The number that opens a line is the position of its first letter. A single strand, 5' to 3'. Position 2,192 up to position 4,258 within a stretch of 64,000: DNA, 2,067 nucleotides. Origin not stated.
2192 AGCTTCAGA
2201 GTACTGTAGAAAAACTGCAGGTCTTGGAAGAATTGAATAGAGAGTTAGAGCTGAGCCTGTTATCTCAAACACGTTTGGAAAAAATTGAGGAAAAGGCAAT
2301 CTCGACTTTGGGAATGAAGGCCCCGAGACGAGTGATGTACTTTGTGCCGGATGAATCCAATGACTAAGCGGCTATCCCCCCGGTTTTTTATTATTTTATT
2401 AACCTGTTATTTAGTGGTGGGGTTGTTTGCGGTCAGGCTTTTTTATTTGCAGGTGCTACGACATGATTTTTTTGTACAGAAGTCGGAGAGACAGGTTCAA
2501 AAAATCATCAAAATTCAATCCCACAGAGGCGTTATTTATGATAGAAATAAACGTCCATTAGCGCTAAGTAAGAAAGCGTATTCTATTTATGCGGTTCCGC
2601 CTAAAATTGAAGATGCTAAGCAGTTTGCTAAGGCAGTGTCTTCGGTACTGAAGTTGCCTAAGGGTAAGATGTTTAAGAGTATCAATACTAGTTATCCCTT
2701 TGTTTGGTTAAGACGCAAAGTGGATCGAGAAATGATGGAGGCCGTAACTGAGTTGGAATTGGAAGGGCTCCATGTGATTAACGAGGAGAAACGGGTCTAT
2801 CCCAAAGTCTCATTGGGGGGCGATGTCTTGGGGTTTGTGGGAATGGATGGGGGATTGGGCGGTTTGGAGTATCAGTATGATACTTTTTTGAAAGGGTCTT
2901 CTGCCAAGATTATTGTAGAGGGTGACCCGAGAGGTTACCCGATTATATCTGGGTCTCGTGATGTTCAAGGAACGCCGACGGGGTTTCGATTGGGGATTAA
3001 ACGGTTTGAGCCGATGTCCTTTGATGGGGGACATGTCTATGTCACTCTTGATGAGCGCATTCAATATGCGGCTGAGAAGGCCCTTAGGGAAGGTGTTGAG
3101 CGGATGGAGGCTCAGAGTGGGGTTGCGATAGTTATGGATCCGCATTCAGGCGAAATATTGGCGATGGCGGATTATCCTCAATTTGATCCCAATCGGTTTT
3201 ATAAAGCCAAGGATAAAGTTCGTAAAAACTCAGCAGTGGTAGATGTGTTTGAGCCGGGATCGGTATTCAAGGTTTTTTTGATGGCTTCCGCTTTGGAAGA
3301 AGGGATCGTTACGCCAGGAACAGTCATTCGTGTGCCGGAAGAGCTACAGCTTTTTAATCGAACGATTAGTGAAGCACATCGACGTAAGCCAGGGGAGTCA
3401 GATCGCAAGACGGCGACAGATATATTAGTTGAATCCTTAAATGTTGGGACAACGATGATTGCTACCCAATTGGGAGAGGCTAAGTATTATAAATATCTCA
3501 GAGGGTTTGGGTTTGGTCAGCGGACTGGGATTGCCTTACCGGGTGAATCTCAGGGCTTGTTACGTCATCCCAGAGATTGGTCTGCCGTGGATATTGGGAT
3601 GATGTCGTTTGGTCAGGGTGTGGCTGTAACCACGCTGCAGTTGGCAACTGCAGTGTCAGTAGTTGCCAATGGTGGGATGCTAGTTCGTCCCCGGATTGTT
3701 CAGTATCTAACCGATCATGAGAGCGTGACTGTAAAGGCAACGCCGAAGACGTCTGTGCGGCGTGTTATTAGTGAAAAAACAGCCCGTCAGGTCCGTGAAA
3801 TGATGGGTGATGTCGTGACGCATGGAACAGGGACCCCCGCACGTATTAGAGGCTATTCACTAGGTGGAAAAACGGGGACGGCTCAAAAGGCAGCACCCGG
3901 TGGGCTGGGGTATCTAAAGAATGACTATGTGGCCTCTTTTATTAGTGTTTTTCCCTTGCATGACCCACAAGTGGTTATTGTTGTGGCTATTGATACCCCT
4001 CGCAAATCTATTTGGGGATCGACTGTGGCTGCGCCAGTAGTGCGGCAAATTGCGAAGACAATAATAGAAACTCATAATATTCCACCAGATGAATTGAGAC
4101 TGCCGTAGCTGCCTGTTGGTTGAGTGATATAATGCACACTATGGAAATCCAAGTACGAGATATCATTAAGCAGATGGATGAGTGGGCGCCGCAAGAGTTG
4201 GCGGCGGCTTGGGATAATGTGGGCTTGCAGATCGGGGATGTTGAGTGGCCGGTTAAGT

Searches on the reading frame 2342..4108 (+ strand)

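Call 33: search_protein_families(library=pfam, proteins=[window:2342-4108:+], max_evalue=0.00001)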
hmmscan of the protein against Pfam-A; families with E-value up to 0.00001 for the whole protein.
window:2342-4108:+ (588 aa): 2 families
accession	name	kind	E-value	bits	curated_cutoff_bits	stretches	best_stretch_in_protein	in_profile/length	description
PF00905.27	Transpeptidase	-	7.3e-78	262.2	22.1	1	260-571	1-298/299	Penicillin binding protein transpeptidase domain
PF03717.20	PBP_dimer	-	2.5e-18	67.6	24.4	1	58-200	2-175/180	Penicillin-binding Protein dimerisation domain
